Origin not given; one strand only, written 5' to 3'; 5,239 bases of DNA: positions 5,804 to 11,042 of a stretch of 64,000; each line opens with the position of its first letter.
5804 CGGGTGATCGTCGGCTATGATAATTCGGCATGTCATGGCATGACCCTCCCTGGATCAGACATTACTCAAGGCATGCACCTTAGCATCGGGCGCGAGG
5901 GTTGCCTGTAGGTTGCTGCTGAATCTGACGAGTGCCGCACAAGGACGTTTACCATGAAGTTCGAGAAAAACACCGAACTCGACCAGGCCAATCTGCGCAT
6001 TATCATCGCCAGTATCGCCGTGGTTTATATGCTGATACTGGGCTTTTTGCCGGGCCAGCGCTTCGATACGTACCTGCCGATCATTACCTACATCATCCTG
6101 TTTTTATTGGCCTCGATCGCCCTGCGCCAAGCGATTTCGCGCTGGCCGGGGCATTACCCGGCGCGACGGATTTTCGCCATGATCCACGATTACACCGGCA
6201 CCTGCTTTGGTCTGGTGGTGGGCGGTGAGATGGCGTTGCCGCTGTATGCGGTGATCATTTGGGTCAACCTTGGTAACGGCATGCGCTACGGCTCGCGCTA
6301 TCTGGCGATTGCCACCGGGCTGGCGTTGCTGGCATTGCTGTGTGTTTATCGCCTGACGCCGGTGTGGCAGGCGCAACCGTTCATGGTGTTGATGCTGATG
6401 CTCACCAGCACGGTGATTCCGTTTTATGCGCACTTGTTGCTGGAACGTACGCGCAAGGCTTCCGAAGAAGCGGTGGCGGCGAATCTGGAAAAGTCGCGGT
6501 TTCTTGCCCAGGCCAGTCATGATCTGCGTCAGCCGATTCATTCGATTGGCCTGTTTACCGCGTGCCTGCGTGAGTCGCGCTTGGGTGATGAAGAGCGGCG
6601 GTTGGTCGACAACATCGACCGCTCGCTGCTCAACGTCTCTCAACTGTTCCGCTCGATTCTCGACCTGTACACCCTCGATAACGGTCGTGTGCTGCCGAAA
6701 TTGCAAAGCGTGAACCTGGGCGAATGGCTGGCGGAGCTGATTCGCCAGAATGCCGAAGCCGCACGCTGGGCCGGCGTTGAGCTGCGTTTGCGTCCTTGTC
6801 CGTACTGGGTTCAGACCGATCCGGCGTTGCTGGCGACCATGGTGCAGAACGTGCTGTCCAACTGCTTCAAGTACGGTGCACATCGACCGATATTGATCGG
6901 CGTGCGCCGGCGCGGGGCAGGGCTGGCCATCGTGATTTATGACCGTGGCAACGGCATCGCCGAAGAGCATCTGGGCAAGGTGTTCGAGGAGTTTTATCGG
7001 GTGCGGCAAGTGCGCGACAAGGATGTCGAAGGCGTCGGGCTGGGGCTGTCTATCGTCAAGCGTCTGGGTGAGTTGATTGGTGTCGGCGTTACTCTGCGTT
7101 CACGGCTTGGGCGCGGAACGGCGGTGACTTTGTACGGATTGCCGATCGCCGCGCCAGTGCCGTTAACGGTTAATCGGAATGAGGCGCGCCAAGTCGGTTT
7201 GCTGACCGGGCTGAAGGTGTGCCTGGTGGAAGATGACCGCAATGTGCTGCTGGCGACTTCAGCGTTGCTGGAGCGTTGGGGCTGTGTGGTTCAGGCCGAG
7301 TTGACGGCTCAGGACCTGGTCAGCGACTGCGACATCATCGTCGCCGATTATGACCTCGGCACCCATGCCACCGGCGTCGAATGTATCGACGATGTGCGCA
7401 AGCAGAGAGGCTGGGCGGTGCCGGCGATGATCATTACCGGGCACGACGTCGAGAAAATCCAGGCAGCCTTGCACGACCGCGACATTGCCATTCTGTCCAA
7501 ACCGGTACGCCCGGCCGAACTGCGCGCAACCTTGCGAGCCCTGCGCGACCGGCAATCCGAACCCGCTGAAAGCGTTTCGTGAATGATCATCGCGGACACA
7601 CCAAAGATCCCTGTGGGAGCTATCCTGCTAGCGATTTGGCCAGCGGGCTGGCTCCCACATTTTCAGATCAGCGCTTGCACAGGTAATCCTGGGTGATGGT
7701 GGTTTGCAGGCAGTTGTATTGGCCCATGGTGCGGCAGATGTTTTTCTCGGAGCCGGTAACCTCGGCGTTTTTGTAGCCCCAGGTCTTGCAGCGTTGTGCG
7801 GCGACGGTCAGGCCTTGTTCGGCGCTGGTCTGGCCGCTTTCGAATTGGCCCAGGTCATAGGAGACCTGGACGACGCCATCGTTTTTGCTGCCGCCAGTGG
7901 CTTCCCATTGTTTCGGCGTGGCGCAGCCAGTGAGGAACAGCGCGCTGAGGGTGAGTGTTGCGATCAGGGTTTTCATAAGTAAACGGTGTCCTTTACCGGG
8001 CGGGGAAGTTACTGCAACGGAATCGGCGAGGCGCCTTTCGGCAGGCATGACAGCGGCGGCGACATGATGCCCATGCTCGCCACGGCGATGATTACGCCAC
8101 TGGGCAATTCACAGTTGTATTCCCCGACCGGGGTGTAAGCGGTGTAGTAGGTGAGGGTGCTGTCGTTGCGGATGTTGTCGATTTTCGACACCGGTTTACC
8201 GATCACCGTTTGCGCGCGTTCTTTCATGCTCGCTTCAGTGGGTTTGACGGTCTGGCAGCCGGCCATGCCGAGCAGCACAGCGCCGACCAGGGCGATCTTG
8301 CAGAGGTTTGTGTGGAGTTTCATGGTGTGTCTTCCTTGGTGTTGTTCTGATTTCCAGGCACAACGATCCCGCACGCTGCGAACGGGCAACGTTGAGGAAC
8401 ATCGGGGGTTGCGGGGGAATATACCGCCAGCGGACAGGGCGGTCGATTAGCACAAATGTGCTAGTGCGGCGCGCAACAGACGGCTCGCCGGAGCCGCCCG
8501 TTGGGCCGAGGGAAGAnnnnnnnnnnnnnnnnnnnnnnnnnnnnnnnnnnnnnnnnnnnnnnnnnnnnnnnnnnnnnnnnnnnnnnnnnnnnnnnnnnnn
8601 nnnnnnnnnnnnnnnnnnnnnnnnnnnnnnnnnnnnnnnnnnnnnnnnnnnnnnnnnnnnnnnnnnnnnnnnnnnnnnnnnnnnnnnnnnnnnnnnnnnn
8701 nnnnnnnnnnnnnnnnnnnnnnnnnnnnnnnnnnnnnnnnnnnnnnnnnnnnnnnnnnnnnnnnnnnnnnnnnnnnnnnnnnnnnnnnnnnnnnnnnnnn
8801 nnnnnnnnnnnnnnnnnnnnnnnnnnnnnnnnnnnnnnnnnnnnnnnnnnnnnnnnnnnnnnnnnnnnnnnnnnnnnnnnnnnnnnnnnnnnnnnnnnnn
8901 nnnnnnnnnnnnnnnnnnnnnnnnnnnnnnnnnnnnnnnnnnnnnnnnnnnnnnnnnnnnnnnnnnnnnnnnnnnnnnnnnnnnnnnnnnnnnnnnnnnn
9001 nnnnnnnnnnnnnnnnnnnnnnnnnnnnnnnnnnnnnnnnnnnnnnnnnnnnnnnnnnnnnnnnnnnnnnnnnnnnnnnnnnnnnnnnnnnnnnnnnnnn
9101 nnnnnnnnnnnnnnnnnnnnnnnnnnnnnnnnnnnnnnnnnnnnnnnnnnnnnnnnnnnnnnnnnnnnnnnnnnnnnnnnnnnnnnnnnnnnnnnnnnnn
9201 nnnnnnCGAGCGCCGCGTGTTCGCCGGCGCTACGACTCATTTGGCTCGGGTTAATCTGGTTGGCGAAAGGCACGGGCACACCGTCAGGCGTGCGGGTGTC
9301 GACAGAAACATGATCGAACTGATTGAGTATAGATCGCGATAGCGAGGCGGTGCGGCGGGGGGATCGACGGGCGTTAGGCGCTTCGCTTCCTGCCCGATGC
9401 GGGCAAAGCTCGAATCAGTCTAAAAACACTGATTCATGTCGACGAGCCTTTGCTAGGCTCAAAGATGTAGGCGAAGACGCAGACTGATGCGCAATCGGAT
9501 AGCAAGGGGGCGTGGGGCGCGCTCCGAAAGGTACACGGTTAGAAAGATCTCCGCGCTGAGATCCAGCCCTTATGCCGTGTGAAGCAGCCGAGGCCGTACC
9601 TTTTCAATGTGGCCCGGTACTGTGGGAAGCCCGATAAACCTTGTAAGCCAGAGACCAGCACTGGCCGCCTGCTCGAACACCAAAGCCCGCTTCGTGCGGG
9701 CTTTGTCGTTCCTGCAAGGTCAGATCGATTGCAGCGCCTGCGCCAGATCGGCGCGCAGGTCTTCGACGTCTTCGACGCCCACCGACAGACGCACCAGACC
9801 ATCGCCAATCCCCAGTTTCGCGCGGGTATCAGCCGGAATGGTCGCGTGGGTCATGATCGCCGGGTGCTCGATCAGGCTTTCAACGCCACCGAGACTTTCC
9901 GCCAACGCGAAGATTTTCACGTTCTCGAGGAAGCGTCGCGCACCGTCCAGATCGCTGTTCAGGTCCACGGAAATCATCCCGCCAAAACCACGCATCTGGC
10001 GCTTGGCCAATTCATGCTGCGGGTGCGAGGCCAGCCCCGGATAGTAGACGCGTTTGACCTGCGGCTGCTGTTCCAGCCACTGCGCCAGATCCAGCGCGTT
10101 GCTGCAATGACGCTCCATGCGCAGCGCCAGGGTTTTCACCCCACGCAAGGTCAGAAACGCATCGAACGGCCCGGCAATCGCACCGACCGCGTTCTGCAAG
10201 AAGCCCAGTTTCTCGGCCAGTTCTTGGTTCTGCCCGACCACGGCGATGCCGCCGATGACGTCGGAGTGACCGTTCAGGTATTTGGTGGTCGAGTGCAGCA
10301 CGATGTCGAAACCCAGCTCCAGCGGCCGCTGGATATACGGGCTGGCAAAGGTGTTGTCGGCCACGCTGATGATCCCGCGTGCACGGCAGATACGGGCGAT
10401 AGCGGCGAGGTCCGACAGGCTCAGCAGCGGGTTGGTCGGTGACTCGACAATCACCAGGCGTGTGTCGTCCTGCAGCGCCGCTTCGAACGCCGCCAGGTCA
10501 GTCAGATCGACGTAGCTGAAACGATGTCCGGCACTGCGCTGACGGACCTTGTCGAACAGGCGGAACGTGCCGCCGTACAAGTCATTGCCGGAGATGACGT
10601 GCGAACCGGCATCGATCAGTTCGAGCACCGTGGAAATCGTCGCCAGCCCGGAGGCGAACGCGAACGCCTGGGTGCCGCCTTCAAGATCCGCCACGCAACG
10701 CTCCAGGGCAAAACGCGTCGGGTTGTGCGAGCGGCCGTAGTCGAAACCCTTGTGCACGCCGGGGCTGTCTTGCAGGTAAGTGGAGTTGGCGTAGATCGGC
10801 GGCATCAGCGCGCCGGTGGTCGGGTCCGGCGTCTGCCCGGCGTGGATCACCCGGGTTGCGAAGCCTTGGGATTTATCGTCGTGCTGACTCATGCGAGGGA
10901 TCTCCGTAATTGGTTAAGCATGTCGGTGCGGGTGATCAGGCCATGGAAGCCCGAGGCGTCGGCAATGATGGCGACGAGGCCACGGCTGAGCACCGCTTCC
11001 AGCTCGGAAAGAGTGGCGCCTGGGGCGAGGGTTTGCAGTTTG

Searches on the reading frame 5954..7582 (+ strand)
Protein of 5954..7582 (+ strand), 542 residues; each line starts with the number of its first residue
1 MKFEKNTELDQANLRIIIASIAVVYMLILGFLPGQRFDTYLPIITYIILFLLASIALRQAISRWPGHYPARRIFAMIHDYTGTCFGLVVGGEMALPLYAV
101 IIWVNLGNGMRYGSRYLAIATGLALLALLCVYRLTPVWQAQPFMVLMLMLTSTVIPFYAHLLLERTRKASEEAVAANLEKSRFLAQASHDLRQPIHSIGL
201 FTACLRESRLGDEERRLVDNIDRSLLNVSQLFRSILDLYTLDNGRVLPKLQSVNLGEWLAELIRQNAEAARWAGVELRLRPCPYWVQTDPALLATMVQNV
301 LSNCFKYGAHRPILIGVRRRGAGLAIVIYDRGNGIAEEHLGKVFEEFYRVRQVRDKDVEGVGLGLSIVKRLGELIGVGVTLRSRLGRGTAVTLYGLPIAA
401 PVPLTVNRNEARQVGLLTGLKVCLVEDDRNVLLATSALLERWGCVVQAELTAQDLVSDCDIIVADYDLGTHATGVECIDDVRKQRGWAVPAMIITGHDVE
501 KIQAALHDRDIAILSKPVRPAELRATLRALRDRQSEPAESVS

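Call 24: search_protein_families(library=pfam, proteins=[window:5954-7582:+], max_evalue=1e-8)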
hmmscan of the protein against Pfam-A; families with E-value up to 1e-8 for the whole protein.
window:5954-7582:+ (542 aa): 2 families
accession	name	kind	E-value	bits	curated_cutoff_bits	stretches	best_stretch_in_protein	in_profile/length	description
PF02518.31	HATPase_c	-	4.8e-20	72.5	26.4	1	289-396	2-107/111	Histidine kinase-, DNA gyrase B-, and HSP90-like ATPase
PF00512.31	HisKA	-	1.7e-13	50.8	26.9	1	180-244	2-66/66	His Kinase A (phospho-acceptor) domain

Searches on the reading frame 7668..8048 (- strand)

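Call 86: search_protein_families(library=pfam, proteins=[window:7668-8048:-], max_evalue=0.001)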
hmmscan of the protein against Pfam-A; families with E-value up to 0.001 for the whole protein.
window:7668-8048:- (126 aa): 1 family
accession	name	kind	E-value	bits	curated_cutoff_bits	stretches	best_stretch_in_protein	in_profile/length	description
PF13992.11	YecR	-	7.1e-18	65.1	27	1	52-124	1-73/73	YecR-like lipoprotein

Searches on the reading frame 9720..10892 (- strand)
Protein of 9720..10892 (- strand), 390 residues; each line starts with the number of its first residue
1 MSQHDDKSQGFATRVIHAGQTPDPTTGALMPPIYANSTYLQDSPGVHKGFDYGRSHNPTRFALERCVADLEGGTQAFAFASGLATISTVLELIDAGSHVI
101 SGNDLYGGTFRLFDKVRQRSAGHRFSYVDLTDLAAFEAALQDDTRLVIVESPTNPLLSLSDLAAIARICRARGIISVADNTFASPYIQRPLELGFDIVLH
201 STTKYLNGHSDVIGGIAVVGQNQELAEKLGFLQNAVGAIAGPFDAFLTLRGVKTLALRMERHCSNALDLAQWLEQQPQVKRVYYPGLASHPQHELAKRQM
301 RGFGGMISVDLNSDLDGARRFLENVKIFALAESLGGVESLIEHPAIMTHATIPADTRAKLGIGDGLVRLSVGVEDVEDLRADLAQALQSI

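Call 24: search_protein_families(library=pfam, proteins=[window:9720-10892:-], max_evalue=1e-8)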
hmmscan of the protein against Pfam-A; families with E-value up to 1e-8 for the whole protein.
window:9720-10892:- (390 aa): 1 family
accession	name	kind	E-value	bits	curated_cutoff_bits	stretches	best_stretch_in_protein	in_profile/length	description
PF01053.26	Cys_Met_Meta_PP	-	2e-150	501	27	1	13-388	2-381/381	Cys/Met metabolism PLP-dependent enzyme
